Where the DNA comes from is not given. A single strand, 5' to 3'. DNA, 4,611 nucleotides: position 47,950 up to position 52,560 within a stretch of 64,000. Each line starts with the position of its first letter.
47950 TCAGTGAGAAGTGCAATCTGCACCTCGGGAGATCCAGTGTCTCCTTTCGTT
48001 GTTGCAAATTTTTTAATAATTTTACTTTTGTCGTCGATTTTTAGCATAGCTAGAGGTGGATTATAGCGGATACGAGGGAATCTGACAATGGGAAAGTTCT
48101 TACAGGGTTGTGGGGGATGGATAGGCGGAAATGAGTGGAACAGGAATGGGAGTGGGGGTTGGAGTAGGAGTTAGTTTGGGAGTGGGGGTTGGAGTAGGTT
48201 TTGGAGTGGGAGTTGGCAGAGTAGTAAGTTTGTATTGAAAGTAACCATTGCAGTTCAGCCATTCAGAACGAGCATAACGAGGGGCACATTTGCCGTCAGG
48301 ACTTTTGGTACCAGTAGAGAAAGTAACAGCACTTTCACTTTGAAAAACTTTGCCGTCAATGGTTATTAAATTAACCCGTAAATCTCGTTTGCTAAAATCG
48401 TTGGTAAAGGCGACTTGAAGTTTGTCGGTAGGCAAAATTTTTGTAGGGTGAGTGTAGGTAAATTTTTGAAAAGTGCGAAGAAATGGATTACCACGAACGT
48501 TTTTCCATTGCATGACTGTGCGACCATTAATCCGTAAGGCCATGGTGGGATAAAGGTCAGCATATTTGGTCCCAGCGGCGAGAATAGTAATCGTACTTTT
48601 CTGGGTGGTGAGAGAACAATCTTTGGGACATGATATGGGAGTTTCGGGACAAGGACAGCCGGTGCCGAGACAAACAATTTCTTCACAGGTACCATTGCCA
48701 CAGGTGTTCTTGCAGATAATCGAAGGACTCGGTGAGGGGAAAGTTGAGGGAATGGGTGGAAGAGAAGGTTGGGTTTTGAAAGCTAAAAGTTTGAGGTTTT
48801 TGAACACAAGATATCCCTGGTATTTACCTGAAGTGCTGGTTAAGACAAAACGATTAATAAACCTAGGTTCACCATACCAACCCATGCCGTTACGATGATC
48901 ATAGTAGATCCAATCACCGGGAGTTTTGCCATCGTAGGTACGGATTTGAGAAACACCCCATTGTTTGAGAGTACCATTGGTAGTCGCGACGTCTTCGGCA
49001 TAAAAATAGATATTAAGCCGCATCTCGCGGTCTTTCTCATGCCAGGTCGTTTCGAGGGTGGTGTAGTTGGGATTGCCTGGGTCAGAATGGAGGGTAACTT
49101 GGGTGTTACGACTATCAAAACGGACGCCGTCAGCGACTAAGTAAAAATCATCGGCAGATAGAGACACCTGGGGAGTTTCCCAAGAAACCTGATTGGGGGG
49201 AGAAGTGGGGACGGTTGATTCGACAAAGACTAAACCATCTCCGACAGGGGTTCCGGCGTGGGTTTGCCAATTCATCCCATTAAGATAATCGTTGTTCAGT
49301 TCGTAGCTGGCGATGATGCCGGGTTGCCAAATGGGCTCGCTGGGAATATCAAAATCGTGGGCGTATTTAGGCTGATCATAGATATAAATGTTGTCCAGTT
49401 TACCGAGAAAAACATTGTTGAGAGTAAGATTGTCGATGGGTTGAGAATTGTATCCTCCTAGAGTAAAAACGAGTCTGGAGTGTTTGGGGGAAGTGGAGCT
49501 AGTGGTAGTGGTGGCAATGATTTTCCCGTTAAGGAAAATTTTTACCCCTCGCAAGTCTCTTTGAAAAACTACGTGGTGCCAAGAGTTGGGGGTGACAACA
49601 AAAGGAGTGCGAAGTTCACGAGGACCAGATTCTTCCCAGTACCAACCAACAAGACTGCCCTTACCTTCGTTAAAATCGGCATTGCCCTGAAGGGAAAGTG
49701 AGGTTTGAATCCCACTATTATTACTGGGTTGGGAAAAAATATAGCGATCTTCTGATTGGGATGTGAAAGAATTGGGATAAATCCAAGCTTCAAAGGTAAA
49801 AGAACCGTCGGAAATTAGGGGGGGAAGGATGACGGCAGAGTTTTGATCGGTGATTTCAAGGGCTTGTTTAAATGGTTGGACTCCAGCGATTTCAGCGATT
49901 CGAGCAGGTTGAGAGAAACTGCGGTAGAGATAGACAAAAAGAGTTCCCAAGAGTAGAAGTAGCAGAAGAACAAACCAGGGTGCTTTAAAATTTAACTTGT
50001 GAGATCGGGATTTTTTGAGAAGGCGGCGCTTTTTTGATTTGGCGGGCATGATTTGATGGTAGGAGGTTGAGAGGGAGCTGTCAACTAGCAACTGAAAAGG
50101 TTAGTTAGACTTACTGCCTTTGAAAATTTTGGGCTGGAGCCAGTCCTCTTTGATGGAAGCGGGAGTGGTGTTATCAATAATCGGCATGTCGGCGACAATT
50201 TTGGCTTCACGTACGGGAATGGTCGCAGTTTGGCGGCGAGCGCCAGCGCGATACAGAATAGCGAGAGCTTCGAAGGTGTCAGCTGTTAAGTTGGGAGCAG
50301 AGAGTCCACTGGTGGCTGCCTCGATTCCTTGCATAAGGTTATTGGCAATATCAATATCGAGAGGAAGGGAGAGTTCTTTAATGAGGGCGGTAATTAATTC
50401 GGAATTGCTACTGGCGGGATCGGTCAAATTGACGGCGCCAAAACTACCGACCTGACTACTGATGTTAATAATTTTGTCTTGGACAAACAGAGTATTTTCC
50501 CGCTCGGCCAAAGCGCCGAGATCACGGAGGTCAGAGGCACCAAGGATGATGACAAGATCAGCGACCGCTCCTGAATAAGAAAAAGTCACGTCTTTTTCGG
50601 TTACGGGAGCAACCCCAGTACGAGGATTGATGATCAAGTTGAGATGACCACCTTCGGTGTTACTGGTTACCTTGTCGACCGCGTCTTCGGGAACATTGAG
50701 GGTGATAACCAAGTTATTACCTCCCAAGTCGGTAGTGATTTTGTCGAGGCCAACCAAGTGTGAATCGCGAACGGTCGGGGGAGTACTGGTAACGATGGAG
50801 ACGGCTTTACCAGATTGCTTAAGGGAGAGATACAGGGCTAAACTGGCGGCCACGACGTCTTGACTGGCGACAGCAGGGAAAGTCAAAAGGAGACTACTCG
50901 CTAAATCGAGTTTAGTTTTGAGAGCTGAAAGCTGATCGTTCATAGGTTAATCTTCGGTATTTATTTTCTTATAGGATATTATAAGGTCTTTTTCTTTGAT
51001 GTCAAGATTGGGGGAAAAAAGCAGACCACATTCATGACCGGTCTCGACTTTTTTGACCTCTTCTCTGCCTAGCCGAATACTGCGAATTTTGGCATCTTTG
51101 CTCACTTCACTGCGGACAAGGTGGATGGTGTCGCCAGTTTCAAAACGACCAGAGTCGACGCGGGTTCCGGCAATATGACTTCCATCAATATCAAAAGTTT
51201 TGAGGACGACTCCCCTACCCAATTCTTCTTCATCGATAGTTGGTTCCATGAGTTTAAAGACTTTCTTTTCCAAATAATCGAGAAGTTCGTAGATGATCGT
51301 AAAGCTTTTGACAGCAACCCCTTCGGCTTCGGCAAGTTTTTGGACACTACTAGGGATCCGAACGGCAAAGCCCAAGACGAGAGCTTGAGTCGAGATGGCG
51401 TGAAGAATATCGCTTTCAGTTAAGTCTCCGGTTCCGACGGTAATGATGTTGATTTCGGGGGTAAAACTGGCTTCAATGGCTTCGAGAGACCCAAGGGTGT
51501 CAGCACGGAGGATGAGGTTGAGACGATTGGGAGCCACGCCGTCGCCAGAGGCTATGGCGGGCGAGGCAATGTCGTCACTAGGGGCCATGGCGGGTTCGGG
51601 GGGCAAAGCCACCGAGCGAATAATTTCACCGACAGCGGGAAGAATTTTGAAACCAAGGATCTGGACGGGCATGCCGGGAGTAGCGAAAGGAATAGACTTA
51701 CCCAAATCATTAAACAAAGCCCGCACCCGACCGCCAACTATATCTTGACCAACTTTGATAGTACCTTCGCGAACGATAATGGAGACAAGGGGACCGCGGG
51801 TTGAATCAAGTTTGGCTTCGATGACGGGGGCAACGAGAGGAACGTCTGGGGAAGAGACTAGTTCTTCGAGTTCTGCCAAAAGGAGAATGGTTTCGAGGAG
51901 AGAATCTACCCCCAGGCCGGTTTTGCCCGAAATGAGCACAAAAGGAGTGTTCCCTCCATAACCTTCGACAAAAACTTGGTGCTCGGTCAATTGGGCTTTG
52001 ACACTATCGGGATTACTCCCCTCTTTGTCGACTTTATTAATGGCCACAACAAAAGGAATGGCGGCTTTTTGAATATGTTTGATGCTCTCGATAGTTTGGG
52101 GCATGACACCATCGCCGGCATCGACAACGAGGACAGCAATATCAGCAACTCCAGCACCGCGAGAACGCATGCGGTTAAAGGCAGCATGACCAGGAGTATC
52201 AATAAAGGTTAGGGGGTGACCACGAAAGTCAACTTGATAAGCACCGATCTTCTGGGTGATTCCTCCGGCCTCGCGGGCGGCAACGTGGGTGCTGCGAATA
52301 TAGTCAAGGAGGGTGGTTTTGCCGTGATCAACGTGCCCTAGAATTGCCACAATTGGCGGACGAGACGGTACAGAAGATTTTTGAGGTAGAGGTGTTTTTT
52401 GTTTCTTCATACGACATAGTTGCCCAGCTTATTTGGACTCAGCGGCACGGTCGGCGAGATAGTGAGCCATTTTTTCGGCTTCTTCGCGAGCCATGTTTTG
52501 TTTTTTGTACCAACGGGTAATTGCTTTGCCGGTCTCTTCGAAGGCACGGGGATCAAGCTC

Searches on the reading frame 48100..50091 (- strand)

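Call 57: search_protein_families(library=pfam, proteins=[window:48100-50091:-], max_evalue=0.001)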
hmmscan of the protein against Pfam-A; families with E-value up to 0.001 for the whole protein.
window:48100-50091:- (663 aa): 3 families
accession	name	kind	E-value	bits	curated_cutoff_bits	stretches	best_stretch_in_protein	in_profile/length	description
PF13385.13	Laminin_G_3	-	7e-18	65.7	27.6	1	88-241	8-144/151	Concanavalin A-like lectin/glucanases superfamily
PF16841.11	CBM60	-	2.3e-12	47.6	28.2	1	500-592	1-90/91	Ca-dependent carbohydrate-binding module xylan-binding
PF02210.31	Laminin_G_2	-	0.0002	22.3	22.9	1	157-238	40-124/126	Laminin G domain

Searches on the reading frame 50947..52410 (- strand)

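Call 57: search_protein_families(library=pfam, proteins=[window:50947-52410:-], max_evalue=0.001)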
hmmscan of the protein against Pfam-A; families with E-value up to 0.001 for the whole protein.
window:50947-52410:- (487 aa): 6 families
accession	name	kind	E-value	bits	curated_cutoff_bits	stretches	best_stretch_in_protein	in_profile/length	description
PF00009.33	GTP_EFTU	-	2.4e-40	138.6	26.5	1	20-177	5-184/188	Elongation factor Tu GTP binding domain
PF11987.13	IF-2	-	4.3e-22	78.7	27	1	295-380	25-116/117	Translation-initiation factor 2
PF22042.2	EF-G_D2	-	1.3e-16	60.9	27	1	194-264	4-81/84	Elongation factor G domain 2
PF01926.29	MMR_HSR1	-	2.2e-11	44.3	21.9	1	21-126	2-113/113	50S ribosome-binding GTPase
PF03144.31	GTP_EFTU_D2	-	2.1e-07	31.7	30.3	1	413-464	3-57/73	Elongation factor Tu domain 2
PF00071.28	Ras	-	5e-05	23.4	21.6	1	22-176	3-157/162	Ras family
